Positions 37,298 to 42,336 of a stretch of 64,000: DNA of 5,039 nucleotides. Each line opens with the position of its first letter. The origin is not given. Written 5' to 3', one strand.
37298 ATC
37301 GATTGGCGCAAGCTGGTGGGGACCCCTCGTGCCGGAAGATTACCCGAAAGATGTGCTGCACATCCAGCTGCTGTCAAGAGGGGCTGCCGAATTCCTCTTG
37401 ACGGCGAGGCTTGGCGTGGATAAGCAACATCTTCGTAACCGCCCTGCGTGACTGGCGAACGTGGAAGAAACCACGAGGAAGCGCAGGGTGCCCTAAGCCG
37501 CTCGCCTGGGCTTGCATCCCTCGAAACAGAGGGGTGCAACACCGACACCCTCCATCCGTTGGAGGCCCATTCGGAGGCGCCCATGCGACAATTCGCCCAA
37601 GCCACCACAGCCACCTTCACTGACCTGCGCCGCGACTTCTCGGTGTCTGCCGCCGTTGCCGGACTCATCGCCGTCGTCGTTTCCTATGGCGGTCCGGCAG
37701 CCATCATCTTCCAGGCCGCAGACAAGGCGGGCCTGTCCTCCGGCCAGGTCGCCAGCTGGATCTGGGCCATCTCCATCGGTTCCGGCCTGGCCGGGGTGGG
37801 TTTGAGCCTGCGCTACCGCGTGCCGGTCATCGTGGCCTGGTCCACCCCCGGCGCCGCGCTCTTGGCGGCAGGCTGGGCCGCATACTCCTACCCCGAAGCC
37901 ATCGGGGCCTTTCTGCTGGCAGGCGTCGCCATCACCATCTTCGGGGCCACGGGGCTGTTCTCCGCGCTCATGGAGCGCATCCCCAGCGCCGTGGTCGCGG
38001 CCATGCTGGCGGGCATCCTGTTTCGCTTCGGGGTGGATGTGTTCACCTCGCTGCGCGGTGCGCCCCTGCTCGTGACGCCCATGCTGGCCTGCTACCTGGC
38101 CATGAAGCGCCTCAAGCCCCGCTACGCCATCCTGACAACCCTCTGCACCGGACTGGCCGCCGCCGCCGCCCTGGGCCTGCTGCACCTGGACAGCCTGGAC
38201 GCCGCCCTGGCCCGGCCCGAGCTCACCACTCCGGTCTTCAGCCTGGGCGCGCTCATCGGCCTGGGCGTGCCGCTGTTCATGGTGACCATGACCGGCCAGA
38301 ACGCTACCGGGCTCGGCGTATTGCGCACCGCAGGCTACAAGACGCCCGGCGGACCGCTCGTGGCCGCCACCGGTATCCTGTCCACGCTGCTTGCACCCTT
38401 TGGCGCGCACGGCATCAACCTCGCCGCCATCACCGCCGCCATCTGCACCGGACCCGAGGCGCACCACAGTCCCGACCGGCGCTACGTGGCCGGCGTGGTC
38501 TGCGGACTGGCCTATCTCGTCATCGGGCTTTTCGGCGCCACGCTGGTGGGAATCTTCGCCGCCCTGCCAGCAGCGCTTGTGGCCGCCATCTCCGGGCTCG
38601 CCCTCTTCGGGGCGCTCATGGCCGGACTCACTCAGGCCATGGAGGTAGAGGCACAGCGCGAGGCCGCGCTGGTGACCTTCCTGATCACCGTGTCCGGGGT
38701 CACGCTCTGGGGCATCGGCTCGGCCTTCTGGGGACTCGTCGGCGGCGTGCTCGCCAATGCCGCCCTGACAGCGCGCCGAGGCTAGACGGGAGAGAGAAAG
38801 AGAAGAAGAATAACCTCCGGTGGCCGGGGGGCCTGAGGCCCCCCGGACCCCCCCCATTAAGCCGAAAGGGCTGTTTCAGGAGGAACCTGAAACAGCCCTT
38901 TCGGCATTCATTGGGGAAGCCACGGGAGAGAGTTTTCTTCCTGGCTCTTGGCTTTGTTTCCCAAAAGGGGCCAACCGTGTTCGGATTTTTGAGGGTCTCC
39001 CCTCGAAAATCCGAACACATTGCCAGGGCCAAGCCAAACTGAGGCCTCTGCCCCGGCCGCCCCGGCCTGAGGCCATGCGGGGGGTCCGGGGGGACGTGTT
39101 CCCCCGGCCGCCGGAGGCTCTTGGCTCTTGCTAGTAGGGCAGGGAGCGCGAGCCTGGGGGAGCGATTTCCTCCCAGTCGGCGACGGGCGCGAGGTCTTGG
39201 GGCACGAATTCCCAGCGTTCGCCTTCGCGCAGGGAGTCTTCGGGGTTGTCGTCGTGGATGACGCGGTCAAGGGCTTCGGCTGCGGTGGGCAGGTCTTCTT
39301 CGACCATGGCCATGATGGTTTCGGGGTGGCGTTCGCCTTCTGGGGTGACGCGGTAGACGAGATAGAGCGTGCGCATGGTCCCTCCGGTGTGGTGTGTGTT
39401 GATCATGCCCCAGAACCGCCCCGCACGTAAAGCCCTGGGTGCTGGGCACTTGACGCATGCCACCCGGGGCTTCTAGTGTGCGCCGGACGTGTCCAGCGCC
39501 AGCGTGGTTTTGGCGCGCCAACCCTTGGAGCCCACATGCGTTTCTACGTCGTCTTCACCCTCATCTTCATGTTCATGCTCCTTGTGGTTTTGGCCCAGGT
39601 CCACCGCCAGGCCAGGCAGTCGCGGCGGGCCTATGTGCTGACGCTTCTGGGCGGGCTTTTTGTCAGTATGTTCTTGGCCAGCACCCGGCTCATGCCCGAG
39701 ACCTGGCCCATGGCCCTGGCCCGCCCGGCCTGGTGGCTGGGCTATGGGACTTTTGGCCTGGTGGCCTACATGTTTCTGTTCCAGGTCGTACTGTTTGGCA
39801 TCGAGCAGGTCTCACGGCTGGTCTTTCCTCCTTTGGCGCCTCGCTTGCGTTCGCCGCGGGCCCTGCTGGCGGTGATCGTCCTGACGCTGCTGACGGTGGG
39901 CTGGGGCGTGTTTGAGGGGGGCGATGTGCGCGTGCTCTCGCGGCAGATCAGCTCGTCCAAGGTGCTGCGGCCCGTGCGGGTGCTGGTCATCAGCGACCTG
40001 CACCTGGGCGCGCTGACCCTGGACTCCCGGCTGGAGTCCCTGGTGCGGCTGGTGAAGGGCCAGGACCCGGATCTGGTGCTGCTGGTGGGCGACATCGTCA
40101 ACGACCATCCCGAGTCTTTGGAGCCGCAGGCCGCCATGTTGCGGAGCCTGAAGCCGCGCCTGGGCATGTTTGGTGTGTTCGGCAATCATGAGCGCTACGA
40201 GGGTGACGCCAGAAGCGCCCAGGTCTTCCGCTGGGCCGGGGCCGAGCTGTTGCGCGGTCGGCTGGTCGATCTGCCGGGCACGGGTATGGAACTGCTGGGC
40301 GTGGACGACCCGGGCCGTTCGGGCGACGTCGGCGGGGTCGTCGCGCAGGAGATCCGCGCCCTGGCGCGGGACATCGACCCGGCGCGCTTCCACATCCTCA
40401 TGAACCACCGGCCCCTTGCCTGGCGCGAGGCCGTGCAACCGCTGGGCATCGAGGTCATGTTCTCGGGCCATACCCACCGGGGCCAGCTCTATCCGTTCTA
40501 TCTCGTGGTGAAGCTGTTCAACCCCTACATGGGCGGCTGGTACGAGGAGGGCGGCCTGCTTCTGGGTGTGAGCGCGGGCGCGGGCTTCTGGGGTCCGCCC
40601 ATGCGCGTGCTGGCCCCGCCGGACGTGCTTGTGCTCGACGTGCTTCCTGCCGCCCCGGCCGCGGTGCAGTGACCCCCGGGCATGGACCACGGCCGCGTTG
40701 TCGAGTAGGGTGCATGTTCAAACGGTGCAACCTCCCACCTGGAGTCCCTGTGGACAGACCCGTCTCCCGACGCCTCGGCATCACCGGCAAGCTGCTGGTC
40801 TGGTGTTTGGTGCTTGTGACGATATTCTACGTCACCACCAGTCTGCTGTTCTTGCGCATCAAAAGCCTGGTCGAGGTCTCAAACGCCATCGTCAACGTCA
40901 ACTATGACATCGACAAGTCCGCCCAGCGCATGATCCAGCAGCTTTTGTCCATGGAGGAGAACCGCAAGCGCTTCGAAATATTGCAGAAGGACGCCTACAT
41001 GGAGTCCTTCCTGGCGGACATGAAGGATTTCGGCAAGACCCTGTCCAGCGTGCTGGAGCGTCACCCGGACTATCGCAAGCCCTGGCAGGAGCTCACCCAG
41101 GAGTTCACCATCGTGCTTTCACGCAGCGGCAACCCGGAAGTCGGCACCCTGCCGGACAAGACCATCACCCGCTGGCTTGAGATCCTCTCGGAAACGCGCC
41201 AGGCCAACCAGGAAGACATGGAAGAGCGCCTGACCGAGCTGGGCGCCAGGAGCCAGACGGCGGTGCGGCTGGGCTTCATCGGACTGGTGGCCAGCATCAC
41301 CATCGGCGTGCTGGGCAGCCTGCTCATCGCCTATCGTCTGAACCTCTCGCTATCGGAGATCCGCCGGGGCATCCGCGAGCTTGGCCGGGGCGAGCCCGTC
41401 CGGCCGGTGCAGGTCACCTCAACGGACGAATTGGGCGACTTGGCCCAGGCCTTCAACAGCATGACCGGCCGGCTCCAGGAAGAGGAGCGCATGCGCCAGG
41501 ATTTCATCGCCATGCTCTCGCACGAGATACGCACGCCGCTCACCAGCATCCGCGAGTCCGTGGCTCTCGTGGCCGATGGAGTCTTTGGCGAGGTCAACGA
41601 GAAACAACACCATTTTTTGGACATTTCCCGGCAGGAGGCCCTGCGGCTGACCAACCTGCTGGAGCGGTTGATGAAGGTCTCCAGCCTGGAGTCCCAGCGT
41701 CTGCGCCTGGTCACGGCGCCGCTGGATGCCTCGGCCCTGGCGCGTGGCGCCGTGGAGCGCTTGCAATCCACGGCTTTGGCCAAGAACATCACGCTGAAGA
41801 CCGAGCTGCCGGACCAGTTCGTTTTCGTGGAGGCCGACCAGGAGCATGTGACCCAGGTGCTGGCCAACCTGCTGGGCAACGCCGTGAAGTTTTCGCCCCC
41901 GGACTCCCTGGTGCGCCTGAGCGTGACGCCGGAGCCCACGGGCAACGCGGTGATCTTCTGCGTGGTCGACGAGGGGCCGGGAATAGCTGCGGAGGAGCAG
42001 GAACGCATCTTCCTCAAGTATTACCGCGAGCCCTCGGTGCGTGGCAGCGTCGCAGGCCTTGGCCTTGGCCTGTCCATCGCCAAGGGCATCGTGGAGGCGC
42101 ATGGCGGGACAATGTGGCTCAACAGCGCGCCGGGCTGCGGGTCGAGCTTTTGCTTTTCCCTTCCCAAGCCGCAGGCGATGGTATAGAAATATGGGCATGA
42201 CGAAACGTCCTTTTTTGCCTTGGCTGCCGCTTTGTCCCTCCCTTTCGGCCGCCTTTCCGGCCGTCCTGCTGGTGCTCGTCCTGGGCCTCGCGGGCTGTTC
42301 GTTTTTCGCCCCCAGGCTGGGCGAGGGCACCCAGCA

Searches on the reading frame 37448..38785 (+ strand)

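Call 5: search_protein_families(library=pfam, proteins=[window:37448-38785:+], max_evalue=0.01)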
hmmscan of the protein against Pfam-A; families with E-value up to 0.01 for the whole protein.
window:37448-38785:+ (445 aa): 2 families
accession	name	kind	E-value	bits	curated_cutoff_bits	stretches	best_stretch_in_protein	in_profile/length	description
PF03594.19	BenE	-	7.9e-139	463.2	27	1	63-436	2-375/378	Benzoate membrane transport protein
PF16983.11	MFS_MOT1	-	0.0001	23.1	30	1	107-189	31-106/111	Molybdate transporter of MFS superfamily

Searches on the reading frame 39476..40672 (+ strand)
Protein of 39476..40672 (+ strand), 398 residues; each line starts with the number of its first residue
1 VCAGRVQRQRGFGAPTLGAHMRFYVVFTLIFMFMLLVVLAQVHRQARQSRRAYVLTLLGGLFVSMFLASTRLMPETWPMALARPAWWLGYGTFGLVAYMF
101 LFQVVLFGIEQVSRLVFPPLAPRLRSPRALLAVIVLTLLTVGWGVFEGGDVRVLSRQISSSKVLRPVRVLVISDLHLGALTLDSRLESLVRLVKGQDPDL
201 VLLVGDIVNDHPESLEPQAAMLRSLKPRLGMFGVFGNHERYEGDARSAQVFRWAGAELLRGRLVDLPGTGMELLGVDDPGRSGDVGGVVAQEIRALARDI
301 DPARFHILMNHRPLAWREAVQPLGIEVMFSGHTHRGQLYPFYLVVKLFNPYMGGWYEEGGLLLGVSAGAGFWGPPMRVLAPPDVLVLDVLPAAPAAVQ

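Call 5: search_protein_families(library=pfam, proteins=[window:39476-40672:+], max_evalue=0.01)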
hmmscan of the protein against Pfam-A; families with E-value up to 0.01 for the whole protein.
window:39476-40672:+ (398 aa): 3 families
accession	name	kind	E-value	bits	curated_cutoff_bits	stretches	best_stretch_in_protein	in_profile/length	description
PF00149.33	Metallophos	-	2.1e-15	58.1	21.5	1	168-335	2-190/191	Calcineurin-like phosphoesterase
PF12850.12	Metallophos_2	-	4.6e-07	30.4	27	1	168-335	2-118/154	Calcineurin-like phosphoesterase superfamily domain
PF14582.11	Metallophos_3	-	0.0057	16.5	28.2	1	166-220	5-55/259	Metallophosphoesterase, calcineurin superfamily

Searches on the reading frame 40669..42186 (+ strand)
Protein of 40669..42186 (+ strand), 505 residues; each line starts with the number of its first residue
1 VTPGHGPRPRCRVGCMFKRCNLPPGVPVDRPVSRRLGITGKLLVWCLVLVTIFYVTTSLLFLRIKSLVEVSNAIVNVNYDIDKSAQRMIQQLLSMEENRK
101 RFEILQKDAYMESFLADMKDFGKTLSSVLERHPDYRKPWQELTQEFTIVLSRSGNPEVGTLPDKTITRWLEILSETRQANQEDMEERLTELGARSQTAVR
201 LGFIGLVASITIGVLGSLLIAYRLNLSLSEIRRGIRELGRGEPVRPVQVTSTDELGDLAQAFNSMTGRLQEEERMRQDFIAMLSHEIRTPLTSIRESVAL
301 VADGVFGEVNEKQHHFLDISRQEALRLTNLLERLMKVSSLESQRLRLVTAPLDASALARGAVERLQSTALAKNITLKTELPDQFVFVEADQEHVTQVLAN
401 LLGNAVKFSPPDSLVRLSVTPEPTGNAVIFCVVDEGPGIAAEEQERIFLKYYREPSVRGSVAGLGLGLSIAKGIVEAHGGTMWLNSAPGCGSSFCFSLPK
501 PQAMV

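Call 5: search_protein_families(library=pfam, proteins=[window:40669-42186:+], max_evalue=0.01)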
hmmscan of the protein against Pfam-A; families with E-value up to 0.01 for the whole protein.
window:40669-42186:+ (505 aa): 3 families
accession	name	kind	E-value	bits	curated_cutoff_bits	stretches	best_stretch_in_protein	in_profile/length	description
PF02518.31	HATPase_c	-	4.8e-26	91.8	26.4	1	390-501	2-110/111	Histidine kinase-, DNA gyrase B-, and HSP90-like ATPase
PF00512.31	HisKA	-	3.6e-14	53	26.9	1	275-342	1-65/66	His Kinase A (phospho-acceptor) domain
PF00672.30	HAMP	-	5.2e-10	39.9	25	1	219-271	1-53/53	HAMP domain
